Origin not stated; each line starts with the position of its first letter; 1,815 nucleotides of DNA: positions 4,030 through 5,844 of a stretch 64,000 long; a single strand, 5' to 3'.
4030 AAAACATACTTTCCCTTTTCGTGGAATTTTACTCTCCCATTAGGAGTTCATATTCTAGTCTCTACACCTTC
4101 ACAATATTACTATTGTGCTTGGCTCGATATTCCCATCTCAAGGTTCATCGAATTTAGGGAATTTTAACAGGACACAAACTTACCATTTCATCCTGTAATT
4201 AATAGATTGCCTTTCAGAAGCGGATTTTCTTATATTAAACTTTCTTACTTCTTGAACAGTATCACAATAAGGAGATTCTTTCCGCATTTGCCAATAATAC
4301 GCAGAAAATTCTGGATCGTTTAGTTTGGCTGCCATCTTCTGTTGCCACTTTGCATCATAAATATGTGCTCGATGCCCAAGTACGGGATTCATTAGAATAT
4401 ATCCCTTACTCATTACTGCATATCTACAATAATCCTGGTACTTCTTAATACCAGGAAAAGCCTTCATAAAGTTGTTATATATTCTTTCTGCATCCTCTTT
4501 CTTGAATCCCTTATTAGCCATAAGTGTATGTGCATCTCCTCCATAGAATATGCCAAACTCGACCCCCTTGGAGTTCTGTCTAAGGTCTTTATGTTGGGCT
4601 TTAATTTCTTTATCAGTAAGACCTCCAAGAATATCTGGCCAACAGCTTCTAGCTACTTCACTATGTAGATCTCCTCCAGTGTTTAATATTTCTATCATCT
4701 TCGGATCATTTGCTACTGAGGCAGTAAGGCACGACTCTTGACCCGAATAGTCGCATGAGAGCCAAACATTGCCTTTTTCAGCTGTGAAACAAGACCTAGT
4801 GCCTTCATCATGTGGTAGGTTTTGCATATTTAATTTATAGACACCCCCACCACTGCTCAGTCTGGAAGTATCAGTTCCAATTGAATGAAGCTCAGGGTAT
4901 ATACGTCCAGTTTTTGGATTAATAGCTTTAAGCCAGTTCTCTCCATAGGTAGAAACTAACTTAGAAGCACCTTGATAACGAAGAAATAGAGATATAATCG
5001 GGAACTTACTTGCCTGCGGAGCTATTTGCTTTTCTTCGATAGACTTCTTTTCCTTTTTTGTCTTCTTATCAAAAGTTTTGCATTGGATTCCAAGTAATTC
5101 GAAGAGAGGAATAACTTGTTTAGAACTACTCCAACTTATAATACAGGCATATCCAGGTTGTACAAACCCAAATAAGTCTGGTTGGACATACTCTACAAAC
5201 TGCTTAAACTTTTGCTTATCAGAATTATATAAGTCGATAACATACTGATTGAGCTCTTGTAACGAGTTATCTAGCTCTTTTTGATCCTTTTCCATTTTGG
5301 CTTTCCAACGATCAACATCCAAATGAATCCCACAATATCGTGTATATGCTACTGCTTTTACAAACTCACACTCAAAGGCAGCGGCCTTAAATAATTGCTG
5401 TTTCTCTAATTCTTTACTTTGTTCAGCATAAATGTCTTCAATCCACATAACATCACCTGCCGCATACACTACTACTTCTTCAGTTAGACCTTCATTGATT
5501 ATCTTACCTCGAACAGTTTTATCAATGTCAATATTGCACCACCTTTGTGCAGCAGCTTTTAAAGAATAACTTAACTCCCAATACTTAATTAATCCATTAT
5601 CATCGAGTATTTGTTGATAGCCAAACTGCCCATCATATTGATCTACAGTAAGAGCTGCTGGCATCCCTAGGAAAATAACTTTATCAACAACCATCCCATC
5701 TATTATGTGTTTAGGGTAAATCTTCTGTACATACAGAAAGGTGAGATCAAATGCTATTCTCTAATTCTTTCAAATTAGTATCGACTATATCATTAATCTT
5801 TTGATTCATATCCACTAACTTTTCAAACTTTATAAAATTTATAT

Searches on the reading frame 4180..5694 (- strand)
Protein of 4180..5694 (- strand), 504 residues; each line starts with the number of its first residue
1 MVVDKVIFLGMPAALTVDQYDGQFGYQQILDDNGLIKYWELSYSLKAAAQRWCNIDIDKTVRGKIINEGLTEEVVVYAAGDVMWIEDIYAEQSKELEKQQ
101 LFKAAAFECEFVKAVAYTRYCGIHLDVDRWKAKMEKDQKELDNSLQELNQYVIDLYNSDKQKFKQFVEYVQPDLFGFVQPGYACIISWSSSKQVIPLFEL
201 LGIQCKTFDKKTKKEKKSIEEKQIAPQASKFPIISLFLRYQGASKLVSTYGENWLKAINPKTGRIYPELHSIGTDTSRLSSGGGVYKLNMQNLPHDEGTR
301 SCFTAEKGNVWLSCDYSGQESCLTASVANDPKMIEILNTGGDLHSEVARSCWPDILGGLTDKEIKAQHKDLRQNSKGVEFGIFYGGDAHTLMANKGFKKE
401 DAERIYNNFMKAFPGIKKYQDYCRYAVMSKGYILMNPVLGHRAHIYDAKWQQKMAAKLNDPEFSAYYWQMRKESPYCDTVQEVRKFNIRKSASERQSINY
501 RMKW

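Call 47: search_dna_similar(query=window:4180-5694:-, collection=phages, mode=protein, max_rows=15)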
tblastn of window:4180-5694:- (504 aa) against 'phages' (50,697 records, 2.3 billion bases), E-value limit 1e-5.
Records with a match: 3592; places in all: 3592; records where one place covers at least 80% of the query: 59.
Best place of each record, by identity: <60% 3592.
By first word of the organism name: Mycobacterium 977; Staphylococcus 323; Microbacterium 307; Salmonella 282; Bacillus 224; Escherichia 177; Pseudomonas 129; Vibrio 121; Klebsiella 107; Arthrobacter 101; and 88 more.
By host as written in the record: Mycobacterium smegmatis mc2 155 703; - 307; Microbacterium foliorum NRRL B-24224 137; Microbacterium foliorum NRRL B-24224 SEA 130; Mycobacterium smegmatis mc#155 129; Staphylococcus aureus 112; Escherichia coli 60; Listeria monocytogenes 53; and 591 more.
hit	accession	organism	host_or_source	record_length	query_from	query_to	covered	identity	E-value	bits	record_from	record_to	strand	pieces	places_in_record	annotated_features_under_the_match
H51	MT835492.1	Bacteriophage sp.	human fecal samples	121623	45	503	91%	48.9%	3e-128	417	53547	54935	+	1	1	record has no annotation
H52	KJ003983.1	IAS virus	Homo sapiens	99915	42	503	92%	45.5%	2e-115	380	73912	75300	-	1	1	record has no annotation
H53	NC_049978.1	IAS virus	Homo sapiens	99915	42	503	92%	45.5%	2e-115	380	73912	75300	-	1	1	DNA polymerase I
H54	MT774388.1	uncultured phage cr112_1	human feces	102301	1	503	100%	40.7%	1e-113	375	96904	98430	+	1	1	DNA polymerase I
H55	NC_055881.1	uncultured phage cr112_1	human feces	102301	1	503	100%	40.7%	1e-113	375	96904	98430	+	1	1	DNA polymerase I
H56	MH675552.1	Bacteroides phage crAss001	Bacteroides intestinalis APC919/174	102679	1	503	100%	40.7%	2e-113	374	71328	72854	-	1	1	DNA polymerase I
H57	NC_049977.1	Bacteroides phage crAss001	Bacteroides intestinalis APC919/174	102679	1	503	100%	40.7%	2e-113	374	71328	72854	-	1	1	DNA polymerase I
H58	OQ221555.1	Bacteroides phage PhiCrAssBcn20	Bacteroides intestinalis DSM 108646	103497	1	503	100%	40.7%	2e-113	374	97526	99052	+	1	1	DNA polymerase I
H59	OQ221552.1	Bacteroides phage PhiCrAssBcn17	Bacteroides intestinalis DSM 108646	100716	1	503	100%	40.7%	3e-113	374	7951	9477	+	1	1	DNA polymerase I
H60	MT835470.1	Bacteriophage sp.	human fecal samples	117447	1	503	100%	40.6%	7e-110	364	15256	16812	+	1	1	record has no annotation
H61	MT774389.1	uncultured phage cr116_1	human feces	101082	42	503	92%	44.0%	4e-113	374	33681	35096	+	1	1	DNA polymerase I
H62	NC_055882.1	uncultured phage cr116_1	human feces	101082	42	503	92%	44.0%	4e-113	374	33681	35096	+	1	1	DNA polymerase I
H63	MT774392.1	uncultured phage cr128_1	human feces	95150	1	500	99%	40.6%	8e-109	361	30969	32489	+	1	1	DNA polymerase I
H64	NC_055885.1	uncultured phage cr128_1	human feces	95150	1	500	99%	40.6%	8e-109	361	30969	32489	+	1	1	DNA polymerase I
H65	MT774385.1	uncultured phage cr108_1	human feces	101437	42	503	92%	43.4%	4e-102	342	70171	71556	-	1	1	DNA polymerase I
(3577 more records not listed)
